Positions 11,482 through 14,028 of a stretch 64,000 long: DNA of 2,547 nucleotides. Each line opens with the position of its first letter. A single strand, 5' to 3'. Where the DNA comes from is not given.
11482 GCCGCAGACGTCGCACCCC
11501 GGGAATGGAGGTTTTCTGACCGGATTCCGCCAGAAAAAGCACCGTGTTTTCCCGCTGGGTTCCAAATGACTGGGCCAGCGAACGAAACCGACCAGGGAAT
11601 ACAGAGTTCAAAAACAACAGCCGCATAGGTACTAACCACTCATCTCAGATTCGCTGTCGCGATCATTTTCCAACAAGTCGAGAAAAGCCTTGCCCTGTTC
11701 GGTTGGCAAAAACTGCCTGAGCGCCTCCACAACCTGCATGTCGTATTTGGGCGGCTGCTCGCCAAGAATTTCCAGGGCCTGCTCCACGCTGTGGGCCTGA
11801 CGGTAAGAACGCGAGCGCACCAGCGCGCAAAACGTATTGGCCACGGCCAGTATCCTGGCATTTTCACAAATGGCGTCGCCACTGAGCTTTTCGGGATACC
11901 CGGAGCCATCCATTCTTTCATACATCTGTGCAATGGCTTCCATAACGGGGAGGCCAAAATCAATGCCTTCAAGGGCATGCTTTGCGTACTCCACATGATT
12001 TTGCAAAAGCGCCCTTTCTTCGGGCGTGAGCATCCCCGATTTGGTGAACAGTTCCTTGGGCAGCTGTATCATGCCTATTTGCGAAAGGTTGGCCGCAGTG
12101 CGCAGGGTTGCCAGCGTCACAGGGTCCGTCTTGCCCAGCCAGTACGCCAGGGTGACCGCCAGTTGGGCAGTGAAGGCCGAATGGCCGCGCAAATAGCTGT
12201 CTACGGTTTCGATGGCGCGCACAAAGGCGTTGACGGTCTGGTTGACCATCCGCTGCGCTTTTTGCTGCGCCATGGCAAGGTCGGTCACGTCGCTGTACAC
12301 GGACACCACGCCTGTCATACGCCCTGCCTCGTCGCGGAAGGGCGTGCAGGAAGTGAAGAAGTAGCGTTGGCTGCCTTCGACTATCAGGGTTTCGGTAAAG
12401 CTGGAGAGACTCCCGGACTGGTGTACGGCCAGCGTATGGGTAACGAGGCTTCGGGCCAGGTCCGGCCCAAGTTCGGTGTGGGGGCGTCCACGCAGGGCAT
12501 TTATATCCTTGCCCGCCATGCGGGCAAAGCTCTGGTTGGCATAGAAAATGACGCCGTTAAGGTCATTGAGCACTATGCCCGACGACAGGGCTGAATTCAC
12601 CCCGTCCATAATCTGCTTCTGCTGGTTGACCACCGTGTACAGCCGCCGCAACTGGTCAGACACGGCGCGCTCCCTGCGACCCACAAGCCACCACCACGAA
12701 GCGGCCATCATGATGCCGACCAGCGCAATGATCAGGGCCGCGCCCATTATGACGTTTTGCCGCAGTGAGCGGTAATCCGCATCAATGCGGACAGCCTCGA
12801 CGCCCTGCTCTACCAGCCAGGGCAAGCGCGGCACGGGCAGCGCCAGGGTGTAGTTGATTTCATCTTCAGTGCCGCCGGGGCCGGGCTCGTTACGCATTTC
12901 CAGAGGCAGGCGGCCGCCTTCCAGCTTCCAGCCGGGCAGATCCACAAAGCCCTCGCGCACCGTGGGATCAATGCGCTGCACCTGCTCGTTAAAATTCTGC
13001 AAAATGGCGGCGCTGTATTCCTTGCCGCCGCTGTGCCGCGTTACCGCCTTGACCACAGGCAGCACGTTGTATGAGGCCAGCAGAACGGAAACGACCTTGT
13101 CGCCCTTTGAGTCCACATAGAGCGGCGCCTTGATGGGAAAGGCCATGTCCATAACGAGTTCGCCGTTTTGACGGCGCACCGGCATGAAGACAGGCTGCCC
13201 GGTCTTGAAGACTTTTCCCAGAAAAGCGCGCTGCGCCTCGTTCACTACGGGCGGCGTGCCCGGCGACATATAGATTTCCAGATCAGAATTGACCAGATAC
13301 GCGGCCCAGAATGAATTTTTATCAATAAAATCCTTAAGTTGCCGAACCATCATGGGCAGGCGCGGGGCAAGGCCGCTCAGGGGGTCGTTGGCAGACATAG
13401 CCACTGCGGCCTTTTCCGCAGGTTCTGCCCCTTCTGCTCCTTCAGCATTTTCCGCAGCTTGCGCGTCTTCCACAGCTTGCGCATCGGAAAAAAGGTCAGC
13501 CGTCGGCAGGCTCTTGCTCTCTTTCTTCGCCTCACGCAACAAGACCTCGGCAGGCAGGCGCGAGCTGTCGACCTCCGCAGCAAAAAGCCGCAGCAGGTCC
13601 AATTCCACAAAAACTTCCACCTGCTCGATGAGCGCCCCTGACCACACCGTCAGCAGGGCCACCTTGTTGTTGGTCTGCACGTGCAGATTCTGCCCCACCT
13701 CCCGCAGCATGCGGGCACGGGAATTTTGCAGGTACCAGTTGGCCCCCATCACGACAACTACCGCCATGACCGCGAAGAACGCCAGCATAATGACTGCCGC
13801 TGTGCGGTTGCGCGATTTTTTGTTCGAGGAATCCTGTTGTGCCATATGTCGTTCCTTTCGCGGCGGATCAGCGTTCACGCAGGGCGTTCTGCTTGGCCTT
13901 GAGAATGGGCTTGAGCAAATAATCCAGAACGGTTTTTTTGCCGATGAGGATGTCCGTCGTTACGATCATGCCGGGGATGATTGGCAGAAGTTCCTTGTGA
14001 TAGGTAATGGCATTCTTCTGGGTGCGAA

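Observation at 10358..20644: TolC / LapB-like ABC / HlyD type I secretion operon continues into a degenerate HD-GYP membrane sensor and a glycosyltransferase: candidate LapD-less, cyclic-nucleotide-gated secretion module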

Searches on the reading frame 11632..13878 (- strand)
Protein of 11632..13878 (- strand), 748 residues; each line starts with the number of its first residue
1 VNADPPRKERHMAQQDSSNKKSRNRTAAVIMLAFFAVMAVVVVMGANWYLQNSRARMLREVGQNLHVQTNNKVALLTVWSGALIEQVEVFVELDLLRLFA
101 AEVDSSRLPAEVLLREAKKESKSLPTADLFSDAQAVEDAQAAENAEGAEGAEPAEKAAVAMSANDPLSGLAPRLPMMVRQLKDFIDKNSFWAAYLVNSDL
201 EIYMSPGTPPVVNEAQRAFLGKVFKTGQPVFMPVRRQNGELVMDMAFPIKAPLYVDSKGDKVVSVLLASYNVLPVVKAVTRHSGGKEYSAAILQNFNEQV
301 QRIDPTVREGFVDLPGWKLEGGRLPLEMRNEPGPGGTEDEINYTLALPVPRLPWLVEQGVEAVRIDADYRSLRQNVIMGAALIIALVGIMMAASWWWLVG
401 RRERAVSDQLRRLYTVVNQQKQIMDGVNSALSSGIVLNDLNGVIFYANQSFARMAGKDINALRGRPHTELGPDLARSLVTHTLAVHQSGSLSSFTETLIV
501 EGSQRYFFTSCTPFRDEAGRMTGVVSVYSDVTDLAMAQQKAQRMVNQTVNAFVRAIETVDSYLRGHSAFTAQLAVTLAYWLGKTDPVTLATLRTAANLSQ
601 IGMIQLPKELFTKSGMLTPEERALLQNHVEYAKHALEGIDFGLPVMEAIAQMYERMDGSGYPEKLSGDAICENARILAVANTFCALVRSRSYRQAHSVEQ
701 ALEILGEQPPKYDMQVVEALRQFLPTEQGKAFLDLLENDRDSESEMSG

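Call 3: search_protein_families(library=pfam, proteins=[window:11632-13878:-], max_evalue=0.01)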
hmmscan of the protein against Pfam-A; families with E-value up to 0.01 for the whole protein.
window:11632-13878:- (748 aa): 6 families
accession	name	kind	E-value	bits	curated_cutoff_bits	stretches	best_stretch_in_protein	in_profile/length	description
PF13487.12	HD_5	-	1.8e-47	161.7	27.2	1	552-716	3-170/170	HD domain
PF08448.16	PAS_4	-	1.4e-12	48.2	23.1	1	431-534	4-108/110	PAS fold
PF13426.13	PAS_9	-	1.4e-08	35.3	27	1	433-533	2-103/103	PAS domain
PF00989.32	PAS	-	2.7e-08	34.2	22.6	1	430-531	9-113/113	PAS fold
PF13188.13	PAS_8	-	0.00031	21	21.8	1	431-475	10-51/65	PAS domain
PF09480.15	PrgH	-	0.0032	17.2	25.8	0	10-77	107-173/373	Type III secretion system protein PrgH-EprH (PrgH)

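Call 8: search_protein_families(library=ncbifam, proteins=[window:11632-13878:-], max_evalue=0.001)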
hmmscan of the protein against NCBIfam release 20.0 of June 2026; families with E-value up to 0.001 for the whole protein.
window:11632-13878:- (748 aa): 5 families
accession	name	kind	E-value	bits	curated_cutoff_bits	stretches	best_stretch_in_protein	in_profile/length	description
NF053512.1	nitric_RR_NosR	exception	9.3e-27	94.1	400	1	531-728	160-358/422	response regulator c-di-GMP phosphodiesterase, NosR family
TIGR00229.1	sensory_box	domain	8.3e-09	35.6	22.9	1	434-540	17-125/126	PAS domain S-box protein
NF046044.1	PnpS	equivalog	5.4e-06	25.7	400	1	404-539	37-168/390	two-component system histidine kinase PnpS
NF053781.1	cdiGMPphdstlr2612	equivalog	0.00014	19.7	1600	1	358-557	89-285/1268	Tlr1612 family c-di-GMP phosphodiesterase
NF008468.0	PRK11360.1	equivalog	0.00088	17.7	646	0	410-543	260-389/616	two-component system sensor histidine kinase AtoS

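Call 10: find_homologous_proteins(query=window:11632-13845:-, max_evalue=1e-10)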
Query window:11632-13845:- (737 aa): 116 proteins with E <= 1e-10 among 8000 candidates.
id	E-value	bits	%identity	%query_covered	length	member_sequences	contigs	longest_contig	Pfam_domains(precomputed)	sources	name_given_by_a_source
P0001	0.0e+0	1478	91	100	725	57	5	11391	PF13426.14,PF13487.13,PF08448.17,PF00989.32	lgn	-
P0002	0.0e+0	1475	91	100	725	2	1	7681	PF13426.14,PF13487.13,PF08448.17,PF00989.32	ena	-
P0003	0.0e+0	1320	81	100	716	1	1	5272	PF13426.14,PF13487.13,PF08448.17,PF00989.32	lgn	-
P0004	0.0e+0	1320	82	100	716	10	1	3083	PF13426.14,PF13487.13,PF08448.17,PF00989.32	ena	-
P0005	0.0e+0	1272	78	100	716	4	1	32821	PF13426.14,PF13487.13,PF08448.17,PF00989.32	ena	-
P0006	0.0e+0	1206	74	100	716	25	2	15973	PF13426.14,PF13487.13,PF08448.17,PF00989.32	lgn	-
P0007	0.0e+0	1181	73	100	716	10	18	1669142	PF13426.14,PF13487.13,PF08448.17,PF00989.32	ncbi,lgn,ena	ncbi:MAG: hypothetical protein DESF_01014 [Desulfovibrio sp.]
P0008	0.0e+0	1169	73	100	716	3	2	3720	PF13426.14,PF13487.13,PF08448.17,PF00989.32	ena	-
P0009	4.2e-281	952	62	99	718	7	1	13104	PF13426.14,PF13487.13,PF08448.17,PF00989.32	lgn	-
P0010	4.0e-280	949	61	98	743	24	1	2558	PF13426.14,PF13487.13,PF08448.17,PF00989.32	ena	-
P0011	4.9e-278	942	61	99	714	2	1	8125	PF13426.14,PF13487.13,PF08448.17,PF00989.32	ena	-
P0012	4.2e-277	939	59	100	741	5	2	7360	PF13426.14,PF13487.13,PF08448.17,PF00989.32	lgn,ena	-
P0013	8.3e-277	938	59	100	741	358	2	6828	PF13426.14,PF13487.13,PF08448.17,PF00989.32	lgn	-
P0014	7.1e-276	935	59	100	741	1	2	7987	PF13426.14,PF13487.13,PF08448.17,PF00989.32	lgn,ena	-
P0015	1.3e-275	934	63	93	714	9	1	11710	PF13426.14,PF13487.13,PF08448.17,PF00989.32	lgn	-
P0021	3.4e-257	873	57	99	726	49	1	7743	PF13426.14,PF13487.13,PF08448.17,PF00989.32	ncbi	-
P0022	1.7e-256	871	58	99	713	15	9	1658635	PF13426.14,PF13487.13,PF08448.17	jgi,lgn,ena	-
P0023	1.8e-256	871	57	99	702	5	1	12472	PF13426.14,PF13487.13,PF08448.17,PF00989.32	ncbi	-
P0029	9.0e-254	862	57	98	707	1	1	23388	PF13426.14,PF13487.13,PF08448.17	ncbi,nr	ncbi:MAG: PAS domain-containing protein [Desulfovibrio sp.]|nr:PAS domain-containing protein [Desulf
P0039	4.4e-253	860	58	97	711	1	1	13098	PF13426.14,PF13487.13,PF08448.17,PF00989.32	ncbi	-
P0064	9.6e-250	849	58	97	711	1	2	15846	PF13426.14,PF13487.13,PF08448.17,PF00989.32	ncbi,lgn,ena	-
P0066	3.5e-249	847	58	97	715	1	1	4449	PF13426.14,PF13487.13,PF08448.17,PF00989.32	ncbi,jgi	-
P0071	3.0e-246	837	54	99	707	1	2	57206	PF13426.14,PF13487.13,PF08448.17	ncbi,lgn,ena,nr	ncbi:MAG: PAS domain-containing protein [Desulfovibrio sp.]|nr:PAS domain-containing protein [Desulf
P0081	8.9e-210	717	50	98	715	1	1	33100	PF13426.14,PF13487.13,PF08448.17,PF00989.32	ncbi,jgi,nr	ncbi:MAG: PAS domain-containing protein [Desulfovibrio sp.]|jgi:PAS domain S-box-containing protein|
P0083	6.8e-200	684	48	98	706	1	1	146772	PF13487.13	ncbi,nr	ncbi:MAG: PAS domain S-box protein [Desulfovibrio sp.]|nr:PAS domain S-box protein [Desulfovibrio sp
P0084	2.1e-197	676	48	99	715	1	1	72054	PF13426.14,PF13487.13,PF08448.17,PF00989.32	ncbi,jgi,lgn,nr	ncbi:MAG: PAS domain-containing protein [Desulfovibrio sp.]|jgi:PAS domain S-box-containing protein|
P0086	3.9e-196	672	48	100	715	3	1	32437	PF13426.14,PF13487.13,PF08448.17,PF00989.32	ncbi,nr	ncbi:MAG: PAS domain-containing protein [Desulfovibrio sp.]|nr:PAS domain-containing protein [Desulf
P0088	1.4e-193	663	45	99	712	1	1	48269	PF13426.14,PF13487.13,PF08448.17,PF00989.32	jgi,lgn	jgi:PAS domain S-box-containing protein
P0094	7.2e-151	522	40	99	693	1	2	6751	PF13426.14,PF13487.13,PF08448.17,PF00989.32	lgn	-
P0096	5.2e-142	493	41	98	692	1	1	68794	PF13426.14,PF13487.13,PF01966.29,PF08448.17,PF00989.32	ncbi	-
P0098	2.6e-137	477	39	95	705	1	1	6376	PF13426.14,PF13487.13,PF08448.17,PF00989.32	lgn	-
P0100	2.0e-125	438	39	92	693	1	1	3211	PF13426.14,PF13487.13,PF08448.17,PF00989.32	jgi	jgi:PAS domain S-box-containing protein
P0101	2.5e-94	335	33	96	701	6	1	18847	PF13426.14,PF13487.13,PF08448.17,PF00989.32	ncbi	-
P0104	4.2e-82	295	40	46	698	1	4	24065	PF13487.13,PF08448.17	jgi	jgi:PAS domain-containing protein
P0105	2.2e-81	292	31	93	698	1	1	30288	PF13426.14,PF13487.13,PF01966.29,PF08448.17,PF00989.32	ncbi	-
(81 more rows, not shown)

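Call 12: find_related_loci(query=A1, collection=genome_contigs, flank=10000)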
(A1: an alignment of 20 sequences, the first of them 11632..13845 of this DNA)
Query A1 (737 aa) in genome_contigs; peptide patterns used: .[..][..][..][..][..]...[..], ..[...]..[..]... (x = any residue, [..] = any of these).
600 stretches matched a pattern (row limit reached: there are more); 582 encode a relative of the query (tblastn E <= 1e-3); the best 80 are kept; 80 distinct loci.
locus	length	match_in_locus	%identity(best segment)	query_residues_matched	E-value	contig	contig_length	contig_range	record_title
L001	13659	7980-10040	44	8-725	0e+0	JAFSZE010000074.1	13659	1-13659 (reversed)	MAG: Desulfovibrionaceae bacterium isolate RGIG3607 Goat_Rumen.Co__c962972, whole genome shotgun sequence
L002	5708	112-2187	33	1-719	6e-94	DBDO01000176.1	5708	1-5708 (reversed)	MAG TPA_asm: Desulfovibrionaceae bacterium UBA930 UBA930_contig_264892, whole genome shotgun sequence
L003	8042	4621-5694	31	357-713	4e-52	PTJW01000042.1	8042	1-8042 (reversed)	MAG: Proteobacteria bacterium isolate MarineProteo1_Bin2 CFH44_42, whole genome shotgun sequence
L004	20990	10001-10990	32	387-709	5e-37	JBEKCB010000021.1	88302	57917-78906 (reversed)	MAG: Candidatus Brocadiia bacterium isolate SPRUCE 14 SPRUCE_14_21, whole genome shotgun sequence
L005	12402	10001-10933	31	408-712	3e-34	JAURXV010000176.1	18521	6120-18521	MAG: Syntrophales bacterium isolate E10_metabat.bin.36 E10_k141_157884, whole genome shotgun sequence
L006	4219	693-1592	30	410-709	1e-33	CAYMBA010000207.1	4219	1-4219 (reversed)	MAG TPA_asm: uncultured bacterium isolate SRP338002_co1_151 genome assembly, contig: NODE_19326_length_4219_cov_6.325168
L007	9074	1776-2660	33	420-712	2e-32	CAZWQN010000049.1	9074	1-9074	MAG TPA_asm: uncultured Thermotogae bacterium isolate SRP098346_co1_422 genome assembly, contig: NODE_10137_length_9074_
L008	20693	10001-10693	34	490-712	2e-31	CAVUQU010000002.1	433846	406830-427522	MAG: uncultured bacterium isolate MFD09730.bin.2.49 genome assembly, contig: contig_17601, whole genome shotgun sequence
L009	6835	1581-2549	31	405-728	4e-31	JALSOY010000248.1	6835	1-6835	MAG: candidate division WOR-3 bacterium isolate 356-284_metabat2_scaf2bin.015 356-284_scaffold_7931_c1, whole genome sho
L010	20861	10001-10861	31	430-713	4e-31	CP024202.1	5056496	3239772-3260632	Methylomicrobium sp. wino1 chromosome, complete genome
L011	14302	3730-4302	41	520-709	2e-30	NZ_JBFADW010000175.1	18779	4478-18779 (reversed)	Streptomyces sp. NPDC020766 NPDC020766_142_H2.ctg-0175, whole genome shotgun sequence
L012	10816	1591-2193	36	522-722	1e-30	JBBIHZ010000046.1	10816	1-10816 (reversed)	MAG: Deltaproteobacteria bacterium isolate BR2S70218_bin_126 NODE_5057_length_10816_cov_3.576991, whole genome shotgun s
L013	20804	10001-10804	33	465-723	2e-30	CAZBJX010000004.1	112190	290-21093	MAG TPA_asm: uncultured Dehalococcoidia bacterium isolate binchicken_co60_376 genome assembly, contig: NODE_208_length_1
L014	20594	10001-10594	40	520-712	4e-30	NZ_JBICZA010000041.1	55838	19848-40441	Streptomyces sp. NPDC048297 NPDC048297_33_F11.ctg-0041, whole genome shotgun sequence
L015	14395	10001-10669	35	503-727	5e-30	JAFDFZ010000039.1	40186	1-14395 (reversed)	MAG: Deltaproteobacteria bacterium isolate Meg22_1012_Bin_121 Meg22_1012_Bin_121_scaffold_2201, whole genome shotgun seq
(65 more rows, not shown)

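Call 14: find_encoding_contigs(protein=P0007, flank=10000, max_places=2)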
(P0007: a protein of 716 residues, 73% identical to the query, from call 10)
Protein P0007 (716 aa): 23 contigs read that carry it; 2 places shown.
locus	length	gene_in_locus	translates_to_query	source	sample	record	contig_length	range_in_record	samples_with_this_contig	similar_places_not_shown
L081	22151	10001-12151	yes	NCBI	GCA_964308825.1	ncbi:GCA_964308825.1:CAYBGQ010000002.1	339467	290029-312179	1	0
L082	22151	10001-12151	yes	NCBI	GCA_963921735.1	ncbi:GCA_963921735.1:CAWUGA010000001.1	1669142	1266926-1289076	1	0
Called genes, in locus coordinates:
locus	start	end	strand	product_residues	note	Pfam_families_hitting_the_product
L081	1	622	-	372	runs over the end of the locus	PF01863:YgjP-like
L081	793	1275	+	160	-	-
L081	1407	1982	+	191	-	PF02915:Rubrerythrin, PF21349:RUBY_RBDX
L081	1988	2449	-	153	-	-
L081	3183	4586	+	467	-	PF02321:OEP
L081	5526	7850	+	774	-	PF00664:ABC_membrane, PF00005:ABC_tran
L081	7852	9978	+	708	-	PF25919:BSH_CusB (faint), PF25994:HH_AprE, PF26002:Beta-barrel_AprE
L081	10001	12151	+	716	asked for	PF00989:PAS, PF08448:PAS_4, PF13426:PAS_9 (weak), PF13487:HD_5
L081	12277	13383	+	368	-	PF12000:Glyco_trans_4_3, PF00534:Glycos_transf_1, PF13692:Glyco_trans_1_4, PF13524:Glyco_trans_1_2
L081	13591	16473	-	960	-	PF00497:SBP_bac_3, PF00990:GGDEF, PF00563:EAL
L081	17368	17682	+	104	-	PF13560:HTH_31 (weak), PF01381:HTH_3, PF13443:HTH_26 (faint)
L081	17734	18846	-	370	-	PF00266:Aminotran_5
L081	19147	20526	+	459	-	PF00324:AA_permease, PF13520:AA_permease_2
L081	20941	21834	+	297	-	PF00892:EamA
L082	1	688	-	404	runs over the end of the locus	PF01863:YgjP-like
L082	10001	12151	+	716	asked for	PF00989:PAS, PF08448:PAS_4, PF13426:PAS_9 (weak), PF13487:HD_5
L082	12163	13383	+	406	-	PF12000:Glyco_trans_4_3, PF13692:Glyco_trans_1_4, PF00534:Glycos_transf_1, PF13524:Glyco_trans_1_2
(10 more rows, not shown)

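Call 15: find_encoding_contigs(protein=P0022, flank=10000, max_places=2)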
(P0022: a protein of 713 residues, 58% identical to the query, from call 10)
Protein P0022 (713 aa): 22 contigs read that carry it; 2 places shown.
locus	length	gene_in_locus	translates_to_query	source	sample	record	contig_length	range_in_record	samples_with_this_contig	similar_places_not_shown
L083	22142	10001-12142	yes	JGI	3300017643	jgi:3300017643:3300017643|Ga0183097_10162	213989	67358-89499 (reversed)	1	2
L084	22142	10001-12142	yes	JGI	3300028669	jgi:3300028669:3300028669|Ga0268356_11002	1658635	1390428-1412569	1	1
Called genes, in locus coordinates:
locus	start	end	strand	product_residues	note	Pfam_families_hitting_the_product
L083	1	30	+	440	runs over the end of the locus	PF02386:TrkH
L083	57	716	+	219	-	PF03446:NAD_binding_2, PF03721:UDPG_MGDP_dh_N (weak), PF02254:TrkA_N, PF02080:TrkA_C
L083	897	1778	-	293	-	PF01863:YgjP-like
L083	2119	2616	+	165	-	-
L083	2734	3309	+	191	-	PF02915:Rubrerythrin, PF23458:DUF7130 (weak), PF21349:RUBY_RBDX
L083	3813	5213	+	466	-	PF02321:OEP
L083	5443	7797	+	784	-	PF00664:ABC_membrane, PF00005:ABC_tran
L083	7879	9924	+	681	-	PF25994:HH_AprE, PF26002:Beta-barrel_AprE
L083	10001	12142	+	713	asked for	PF08448:PAS_4, PF13426:PAS_9 (weak), PF13487:HD_5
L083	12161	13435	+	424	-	PF12000:Glyco_trans_4_3, PF13692:Glyco_trans_1_4, PF13524:Glyco_trans_1_2, PF00534:Glycos_transf_1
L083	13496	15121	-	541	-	PF00990:GGDEF, PF00563:EAL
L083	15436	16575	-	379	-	PF00266:Aminotran_5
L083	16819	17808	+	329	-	PF01547:SBP_bac_1, PF13531:SBP_bac_11, PF13416:SBP_bac_8, PF13343:SBP_bac_6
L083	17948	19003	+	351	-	PF00005:ABC_tran, PF13304:AAA_21 (faint), PF08402:TOBE_2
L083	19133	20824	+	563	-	PF00528:BPD_transp_1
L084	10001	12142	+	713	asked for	PF08448:PAS_4, PF13426:PAS_9 (weak), PF13487:HD_5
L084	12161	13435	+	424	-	PF12000:Glyco_trans_4_3, PF13692:Glyco_trans_1_4, PF13524:Glyco_trans_1_2, PF00534:Glycos_transf_1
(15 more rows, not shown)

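Call 16: find_encoding_contigs(protein=P0083, flank=10000, max_places=1)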
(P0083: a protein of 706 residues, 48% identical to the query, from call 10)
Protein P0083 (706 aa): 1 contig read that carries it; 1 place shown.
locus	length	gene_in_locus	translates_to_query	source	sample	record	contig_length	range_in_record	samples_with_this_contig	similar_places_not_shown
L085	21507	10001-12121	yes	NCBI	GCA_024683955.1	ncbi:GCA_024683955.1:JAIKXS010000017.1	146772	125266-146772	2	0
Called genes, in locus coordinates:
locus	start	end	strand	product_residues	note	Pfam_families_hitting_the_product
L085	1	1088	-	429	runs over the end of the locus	PF04055:Radical_SAM, PF06969:HemN_C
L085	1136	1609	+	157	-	-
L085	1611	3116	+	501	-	PF02789:Peptidase_M17_N, PF00883:Peptidase_M17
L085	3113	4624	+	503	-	PF00590:TP_methylase, PF02602:HEM4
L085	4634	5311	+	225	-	PF00551:Formyl_trans_N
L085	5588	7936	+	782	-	PF00664:ABC_membrane, PF00005:ABC_tran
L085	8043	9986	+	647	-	PF25994:HH_AprE, PF26002:Beta-barrel_AprE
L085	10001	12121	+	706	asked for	PF13487:HD_5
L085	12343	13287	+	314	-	PF01584:CheW, PF00072:Response_reg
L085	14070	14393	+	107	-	-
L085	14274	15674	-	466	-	PF02321:OEP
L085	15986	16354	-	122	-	-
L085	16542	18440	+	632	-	PF00664:ABC_membrane, PF02463:SMC_N (weak), PF00005:ABC_tran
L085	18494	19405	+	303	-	-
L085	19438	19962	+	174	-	-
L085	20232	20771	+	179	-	PF02915:Rubrerythrin, PF21349:RUBY_RBDX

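Call 17: find_encoding_contigs(protein=P0096, flank=10000, max_places=1)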
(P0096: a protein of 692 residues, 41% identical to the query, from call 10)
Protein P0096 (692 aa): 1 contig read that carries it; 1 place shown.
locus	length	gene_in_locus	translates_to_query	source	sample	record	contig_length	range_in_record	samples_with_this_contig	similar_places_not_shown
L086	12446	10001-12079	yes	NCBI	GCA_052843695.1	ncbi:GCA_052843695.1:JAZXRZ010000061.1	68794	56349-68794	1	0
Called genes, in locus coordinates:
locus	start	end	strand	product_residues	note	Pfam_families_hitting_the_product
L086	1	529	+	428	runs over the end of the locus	-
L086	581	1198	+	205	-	-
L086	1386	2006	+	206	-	PF02525:Flavodoxin_2 (weak), PF03358:FMN_red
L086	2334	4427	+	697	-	PF00128:Alpha-amylase (weak), PF02806:Alpha-amylase_C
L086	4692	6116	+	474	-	PF02321:OEP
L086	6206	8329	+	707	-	PF00664:ABC_membrane, PF00005:ABC_tran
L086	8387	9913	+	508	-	PF25994:HH_AprE, PF26002:Beta-barrel_AprE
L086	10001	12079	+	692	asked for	PF00989:PAS, PF08448:PAS_4, PF13426:PAS_9, PF01966:HD (faint), PF13487:HD_5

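Call 18: find_encoding_contigs(protein=P0105, flank=10000, max_places=1)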
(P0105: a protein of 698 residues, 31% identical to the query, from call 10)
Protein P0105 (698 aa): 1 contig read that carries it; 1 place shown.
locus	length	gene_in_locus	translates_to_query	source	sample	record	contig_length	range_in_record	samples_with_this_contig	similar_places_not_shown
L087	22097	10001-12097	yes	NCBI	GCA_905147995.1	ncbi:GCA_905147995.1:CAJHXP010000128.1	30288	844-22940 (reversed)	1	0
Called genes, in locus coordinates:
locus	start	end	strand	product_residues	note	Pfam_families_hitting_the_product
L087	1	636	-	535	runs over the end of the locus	PF01039:Carboxyl_trans, PF03255:ACCA (weak), PF06833:MdcE (faint)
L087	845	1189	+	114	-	-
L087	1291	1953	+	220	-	PF13467:RHH_4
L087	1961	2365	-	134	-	-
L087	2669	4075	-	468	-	PF02321:OEP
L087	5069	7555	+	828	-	PF03412:Peptidase_C39 (weak), PF00664:ABC_membrane, PF00005:ABC_tran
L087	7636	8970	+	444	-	PF25984:BSH_YknX, PF25994:HH_AprE, PF26002:Beta-barrel_AprE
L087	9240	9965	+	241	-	PF06035:Peptidase_C93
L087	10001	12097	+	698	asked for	PF00989:PAS (faint), PF08448:PAS_4, PF13426:PAS_9 (weak), PF01966:HD (weak), PF13487:HD_5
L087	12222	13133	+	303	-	PF00089:Trypsin, PF13365:Trypsin_2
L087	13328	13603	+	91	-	-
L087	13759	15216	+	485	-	PF12000:Glyco_trans_4_3, PF00534:Glycos_transf_1, PF13692:Glyco_trans_1_4, PF13524:Glyco_trans_1_2 (weak)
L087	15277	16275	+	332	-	PF13439:Glyco_transf_4 (weak)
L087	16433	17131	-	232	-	-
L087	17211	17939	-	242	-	PF00535:Glycos_transf_2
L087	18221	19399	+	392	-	PF13579:Glyco_trans_4_4 (weak), PF06722:EryCIII-like_C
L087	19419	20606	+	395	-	PF04101:Glyco_tran_28_C (weak), PF06722:EryCIII-like_C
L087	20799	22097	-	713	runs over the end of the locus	?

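Call 19: find_encoding_contigs(protein=P0088, flank=10000, max_places=1)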
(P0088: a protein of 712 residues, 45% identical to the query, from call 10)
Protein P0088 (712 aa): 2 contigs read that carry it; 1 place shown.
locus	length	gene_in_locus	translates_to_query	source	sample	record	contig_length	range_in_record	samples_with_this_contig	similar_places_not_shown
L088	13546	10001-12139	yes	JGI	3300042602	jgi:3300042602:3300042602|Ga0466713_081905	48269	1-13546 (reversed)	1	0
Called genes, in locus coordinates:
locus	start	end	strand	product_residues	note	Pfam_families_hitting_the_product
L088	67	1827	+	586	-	-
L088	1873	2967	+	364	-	-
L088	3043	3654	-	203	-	PF13833:EF-hand_8 (faint), PF23564:EF-hand_FSTL1 (faint), PF13202:EF-hand_5 (faint), PF13405:EF-hand_6 (faint), PF00036:EF-hand_1 (faint), PF13499:EF-hand_7 (weak)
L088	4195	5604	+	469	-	PF02321:OEP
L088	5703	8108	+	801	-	PF00664:ABC_membrane, PF00005:ABC_tran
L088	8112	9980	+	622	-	PF25919:BSH_CusB (faint), PF25984:BSH_YknX (faint), PF25994:HH_AprE, PF26002:Beta-barrel_AprE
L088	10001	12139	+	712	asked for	PF00989:PAS (weak), PF08448:PAS_4, PF13426:PAS_9, PF13487:HD_5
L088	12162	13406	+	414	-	PF12000:Glyco_trans_4_3, PF00534:Glycos_transf_1, PF13692:Glyco_trans_1_4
